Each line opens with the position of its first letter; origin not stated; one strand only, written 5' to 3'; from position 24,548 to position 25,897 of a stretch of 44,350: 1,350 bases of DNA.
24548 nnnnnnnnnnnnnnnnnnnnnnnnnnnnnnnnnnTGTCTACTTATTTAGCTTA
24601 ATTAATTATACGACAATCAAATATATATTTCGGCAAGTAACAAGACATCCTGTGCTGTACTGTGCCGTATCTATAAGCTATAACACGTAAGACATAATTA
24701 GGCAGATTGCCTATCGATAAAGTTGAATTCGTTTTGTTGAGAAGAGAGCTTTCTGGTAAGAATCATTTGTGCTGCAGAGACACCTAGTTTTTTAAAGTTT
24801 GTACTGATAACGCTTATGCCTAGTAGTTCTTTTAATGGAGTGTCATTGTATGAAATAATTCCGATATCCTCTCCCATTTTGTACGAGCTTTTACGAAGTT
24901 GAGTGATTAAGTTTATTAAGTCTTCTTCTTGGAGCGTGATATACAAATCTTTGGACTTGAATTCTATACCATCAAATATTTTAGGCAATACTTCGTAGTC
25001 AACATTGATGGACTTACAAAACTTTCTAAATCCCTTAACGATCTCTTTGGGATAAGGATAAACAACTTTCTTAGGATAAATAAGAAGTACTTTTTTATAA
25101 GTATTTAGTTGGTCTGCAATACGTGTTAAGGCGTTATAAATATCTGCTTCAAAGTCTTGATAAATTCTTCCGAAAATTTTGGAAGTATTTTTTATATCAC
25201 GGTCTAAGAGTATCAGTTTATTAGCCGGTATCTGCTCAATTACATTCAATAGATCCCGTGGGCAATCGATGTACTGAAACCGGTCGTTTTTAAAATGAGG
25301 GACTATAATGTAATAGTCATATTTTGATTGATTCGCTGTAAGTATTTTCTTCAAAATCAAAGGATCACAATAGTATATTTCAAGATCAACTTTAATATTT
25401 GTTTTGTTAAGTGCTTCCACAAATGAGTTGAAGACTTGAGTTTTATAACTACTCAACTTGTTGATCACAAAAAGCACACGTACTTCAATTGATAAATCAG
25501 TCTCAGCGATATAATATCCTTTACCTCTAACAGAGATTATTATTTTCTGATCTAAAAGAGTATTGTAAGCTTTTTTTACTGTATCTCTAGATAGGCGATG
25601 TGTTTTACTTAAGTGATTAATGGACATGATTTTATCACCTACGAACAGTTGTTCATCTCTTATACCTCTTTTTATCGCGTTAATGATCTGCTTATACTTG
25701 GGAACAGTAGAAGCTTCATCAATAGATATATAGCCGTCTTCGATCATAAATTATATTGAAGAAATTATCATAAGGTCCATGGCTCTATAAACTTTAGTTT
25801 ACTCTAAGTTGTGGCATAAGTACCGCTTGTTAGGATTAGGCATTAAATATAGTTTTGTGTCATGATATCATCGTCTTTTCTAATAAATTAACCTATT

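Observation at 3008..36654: A 10-bp-phased direct repeat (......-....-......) marks six operon-leading intergenic regions at nearly fixed spacing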

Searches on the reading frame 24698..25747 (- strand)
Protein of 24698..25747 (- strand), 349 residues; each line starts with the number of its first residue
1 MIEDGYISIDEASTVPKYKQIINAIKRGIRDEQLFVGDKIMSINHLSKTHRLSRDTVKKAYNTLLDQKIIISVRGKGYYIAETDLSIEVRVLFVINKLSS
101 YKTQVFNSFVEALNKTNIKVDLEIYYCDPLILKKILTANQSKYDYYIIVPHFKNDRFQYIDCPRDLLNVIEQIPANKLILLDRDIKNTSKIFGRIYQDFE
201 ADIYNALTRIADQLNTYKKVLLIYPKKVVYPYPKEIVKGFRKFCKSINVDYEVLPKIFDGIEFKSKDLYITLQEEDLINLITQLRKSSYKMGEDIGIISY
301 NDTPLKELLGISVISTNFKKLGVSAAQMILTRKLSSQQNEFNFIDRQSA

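Call 11: search_protein_families(library=pfam, proteins=[window:24698-25747:-])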
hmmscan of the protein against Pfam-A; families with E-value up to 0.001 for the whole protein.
window:24698-25747:- (349 aa): 3 families
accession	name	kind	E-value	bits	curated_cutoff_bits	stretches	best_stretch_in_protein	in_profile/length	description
PF00392.27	GntR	-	2.3e-07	30.8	27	1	17-80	1-64/64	Bacterial regulatory proteins, gntR family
PF14502.12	HTH_41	-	1.7e-05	24.6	25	1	37-72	3-39/48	Helix-turn-helix domain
PF13377.12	Peripla_BP_3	-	0.00066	20.2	26.5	0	230-332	23-144/167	Periplasmic binding protein-like domain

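Call 25: search_protein_families(library=ncbifam, proteins=[window:24698-25747:-], max_evalue=0.01)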
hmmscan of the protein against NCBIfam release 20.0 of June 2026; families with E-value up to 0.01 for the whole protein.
window:24698-25747:- (349 aa): 18 families
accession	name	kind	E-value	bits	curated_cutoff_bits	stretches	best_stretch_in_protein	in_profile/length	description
NF052282.1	PLP_TF_PdxR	equivalog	3.3e-13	49.5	320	1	17-86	2-71/448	MocR-like pyridoxine biosynthesis transcription factor PdxR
NF047563.1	modulin_PmtR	equivalog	5.9e-12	45.7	200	1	8-99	4-96/125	PSM export ABC transporter transcriptional regulator PmtR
NF007292.0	PRK09764.1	equivalog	6.6e-11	41.9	281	1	14-141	3-121/240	GntR family transcriptional regulator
TIGR02404.1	trehalos_R_Bsub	equivalog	3.2e-09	36.8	211.95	1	17-105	1-84/233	trehalose operon repressor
NF041547.1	GntR_LSA1692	equivalog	5e-09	36.1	275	1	17-83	2-68/233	GntR family transcriptional regulator, LSA1692 subfamily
TIGR02018.2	his_ut_repres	equivalog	4.7e-08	32.7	220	1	18-85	1-68/226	histidine utilization transcriptional repressor HutC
NF052281.1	rhizopine_MocR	equivalog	9.7e-08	31.1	650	1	7-84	9-86/479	rhizopine catabolism transcriptional regulator MocR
NF052286.1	ecto_TF_EhuR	exception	1.1e-07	30.8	480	1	13-84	8-79/458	MocR-like ectoine utilization transcription factor EhuR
NF052290.2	MocR_like_YczR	exception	1.4e-07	30.6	487.4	1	13-81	16-84/458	MocR-like transcription factor YczR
TIGR02325.1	C_P_lyase_phnF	equivalog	2.1e-07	30.7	156.8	1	11-90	3-82/238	phosphonate metabolism transcriptional regulator PhnF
NF052285.1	GABA_TF_GabR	exception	2.6e-07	29.8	600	1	18-87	1-70/456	MocR-like transcriptional regulator GabR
NF053730.1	TransRegRv1152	equivalog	1.6e-05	24.8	170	1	6-84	6-84/120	Rv1152 family transcriptional regulator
NF008491.0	PRK11402.1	subfamily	8.8e-05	22.1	269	1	9-101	4-93/243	GntR family transcriptional regulator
NF011575.0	PRK14999.1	equivalog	0.00037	19.9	424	1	11-85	7-81/241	histidine utilization repressor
NF007741.0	PRK10421.1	equivalog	0.0007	19.1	311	1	20-82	11-73/262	transcriptional regulator LldR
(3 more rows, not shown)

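Call 59: find_homologous_proteins(query=window:24698-25747:-, max_evalue=1e-60)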
Query window:24698-25747:- (349 aa): 2341 proteins with E <= 1e-60 among 6421 candidates; the best 120 are listed.
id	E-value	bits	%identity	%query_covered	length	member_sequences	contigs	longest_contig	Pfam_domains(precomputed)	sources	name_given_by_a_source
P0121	1.4e-221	752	100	100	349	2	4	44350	PF14502.13,PF00392.28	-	-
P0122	1.1e-199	681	91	100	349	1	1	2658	PF14502.13,PF00392.28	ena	-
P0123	2.1e-133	463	62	99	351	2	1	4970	PF14502.13,PF00392.28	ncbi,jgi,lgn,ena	jgi:DNA-binding transcriptional regulator YhcF (GntR family)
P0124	4.5e-132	458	59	99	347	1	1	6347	PF14502.13,PF00392.28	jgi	-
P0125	5.8e-131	455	58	100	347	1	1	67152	PF13377.13,PF14502.13,PF00392.28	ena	-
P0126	1.7e-130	453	59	100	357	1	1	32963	PF13377.13,PF14502.13,PF00392.28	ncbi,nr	ncbi:MAG: GntR family transcriptional regulator [Saprospiraceae bacterium]|nr:GntR family transcript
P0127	3.1e-129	449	57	99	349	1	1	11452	PF13377.13,PF14502.13,PF00392.28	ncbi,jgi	-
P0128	3.9e-129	449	58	100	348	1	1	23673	PF13377.13,PF14502.13,PF00392.28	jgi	-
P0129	5.3e-128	445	60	99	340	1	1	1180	PF13377.13,PF00392.28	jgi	-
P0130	7.3e-126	438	56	99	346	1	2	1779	PF13377.13,PF00392.28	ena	-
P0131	1.7e-125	437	58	98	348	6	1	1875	PF14502.13,PF00392.28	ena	-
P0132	7.9e-125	435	56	99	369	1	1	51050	PF14502.13,PF00392.28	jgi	-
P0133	1.6e-124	433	57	99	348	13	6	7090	PF13377.13,PF14502.13,PF00392.28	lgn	-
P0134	1.7e-124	433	55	99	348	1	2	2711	PF02082.27,PF00392.28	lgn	-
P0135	3.4e-124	432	56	99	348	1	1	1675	PF13377.13,PF00392.28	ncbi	ncbi:MAG: GntR family transcriptional regulator [Bacteroidota bacterium]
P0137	8.4e-123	428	57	98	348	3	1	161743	PF13377.13,PF00392.28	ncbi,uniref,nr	ncbi:Transcriptional regulator of rhamnose utilization, GntR family [Croceitalea dokdonensis DOKDO 0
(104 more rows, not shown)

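Call 62: find_encoding_contigs(protein=P0126, flank=10000, max_places=2)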
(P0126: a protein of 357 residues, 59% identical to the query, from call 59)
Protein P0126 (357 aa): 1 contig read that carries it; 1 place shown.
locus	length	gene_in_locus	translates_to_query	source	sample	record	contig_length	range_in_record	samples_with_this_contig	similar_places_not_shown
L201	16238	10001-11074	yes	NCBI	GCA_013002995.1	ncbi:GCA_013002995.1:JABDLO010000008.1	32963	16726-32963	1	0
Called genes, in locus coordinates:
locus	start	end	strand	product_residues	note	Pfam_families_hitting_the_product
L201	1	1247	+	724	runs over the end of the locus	PF00933:Glyco_hydro_3, PF01915:Glyco_hydro_3_C, PF14310:Fn3-like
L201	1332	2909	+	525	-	PF00884:Sulfatase, PF01663:Phosphodiest (faint), PF16347:SGSH_C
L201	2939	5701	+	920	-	PF25788:Ig_Rha78A_N, PF08531:Bac_rhamnosid_N, PF05592:Bac_rhamnosid, PF17389:Bac_rhamnosid6H, PF17390:Bac_rhamnosid_C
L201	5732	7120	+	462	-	PF15892:BNR_4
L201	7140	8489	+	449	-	PF00884:Sulfatase, PF01663:Phosphodiest, PF16347:SGSH_C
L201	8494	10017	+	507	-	PF00884:Sulfatase, PF01663:Phosphodiest (faint), PF16347:SGSH_C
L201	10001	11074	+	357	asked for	PF00392:GntR, PF14502:HTH_41 (weak), PF13377:Peripla_BP_3 (weak)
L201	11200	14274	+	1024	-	PF13620:CarboxypepD_reg, PF13715:CarbopepD_reg_2, PF07715:Plug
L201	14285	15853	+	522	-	PF14322:SusD-like_3, PF12771:SusD-like_2 (faint), PF07980:SusD_RagB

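Call 63: find_encoding_contigs(protein=P0137, flank=10000, max_places=2)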
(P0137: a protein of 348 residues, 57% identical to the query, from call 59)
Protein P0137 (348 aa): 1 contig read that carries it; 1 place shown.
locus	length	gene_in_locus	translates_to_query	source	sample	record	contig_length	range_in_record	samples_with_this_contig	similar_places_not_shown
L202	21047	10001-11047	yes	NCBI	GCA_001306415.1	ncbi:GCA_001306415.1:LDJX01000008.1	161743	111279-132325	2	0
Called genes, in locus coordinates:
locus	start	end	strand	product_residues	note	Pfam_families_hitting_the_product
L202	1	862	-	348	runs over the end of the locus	PF00294:PfkB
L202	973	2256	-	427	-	PF00596:Aldolase_II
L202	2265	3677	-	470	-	-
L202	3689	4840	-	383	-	PF01070:FMN_dh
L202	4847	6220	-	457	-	PF00370:FGGY_N, PF21546:FGGY_C_2 (weak)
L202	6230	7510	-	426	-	PF01261:AP_endonuc_2 (weak)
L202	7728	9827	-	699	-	PF00596:Aldolase_II, PF00106:adh_short, PF01370:Epimerase (weak), PF08659:KR, PF13561:adh_short_C2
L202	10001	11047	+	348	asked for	PF00392:GntR, PF13377:Peripla_BP_3 (faint)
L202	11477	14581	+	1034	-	PF13620:CarboxypepD_reg, PF13715:CarbopepD_reg_2, PF07715:Plug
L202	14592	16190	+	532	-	PF14322:SusD-like_3 (weak), PF07980:SusD_RagB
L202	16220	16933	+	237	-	-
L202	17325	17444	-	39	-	-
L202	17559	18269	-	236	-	PF20772:TACO1_YebC_N, PF01709:Transcrip_reg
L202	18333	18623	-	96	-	PF01329:Pterin_4a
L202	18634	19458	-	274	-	PF01370:Epimerase, PF04321:RmlD_sub_bind, PF16363:GDP_Man_Dehyd (faint)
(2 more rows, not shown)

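Call 64: find_encoding_contigs(protein=P0125, flank=10000, max_places=2)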
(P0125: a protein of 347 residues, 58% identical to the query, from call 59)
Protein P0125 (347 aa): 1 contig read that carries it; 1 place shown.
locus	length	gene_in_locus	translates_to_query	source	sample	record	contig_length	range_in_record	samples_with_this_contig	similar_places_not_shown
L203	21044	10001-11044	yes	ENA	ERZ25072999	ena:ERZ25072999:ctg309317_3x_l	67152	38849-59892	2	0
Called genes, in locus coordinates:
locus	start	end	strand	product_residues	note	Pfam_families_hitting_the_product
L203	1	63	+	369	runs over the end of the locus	PF00884:Sulfatase, PF16347:SGSH_C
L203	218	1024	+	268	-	PF04616:Glyco_hydro_43 (weak)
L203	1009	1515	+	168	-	-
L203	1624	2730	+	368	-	PF04616:Glyco_hydro_43 (weak)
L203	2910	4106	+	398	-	PF10282:Lactonase (faint)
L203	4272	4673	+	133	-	PF07876:Dabb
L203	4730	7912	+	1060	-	PF25275:Golvesin_C, PF02837:Glyco_hydro_2_N, PF22666:Glyco_hydro_2_N2, PF00703:Glyco_hydro_2, PF02836:Glyco_hydro_2_C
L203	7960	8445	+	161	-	PF13384:HTH_23, PF13518:HTH_28, PF13551:HTH_29, PF13565:HTH_32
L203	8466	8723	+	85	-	-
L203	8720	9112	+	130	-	PF13358:DDE_3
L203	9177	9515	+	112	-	-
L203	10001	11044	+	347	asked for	PF00392:GntR, PF14502:HTH_41 (faint), PF13377:Peripla_BP_3 (weak)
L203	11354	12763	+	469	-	PF00884:Sulfatase, PF01663:Phosphodiest, PF16347:SGSH_C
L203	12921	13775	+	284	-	-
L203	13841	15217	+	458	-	PF15892:BNR_4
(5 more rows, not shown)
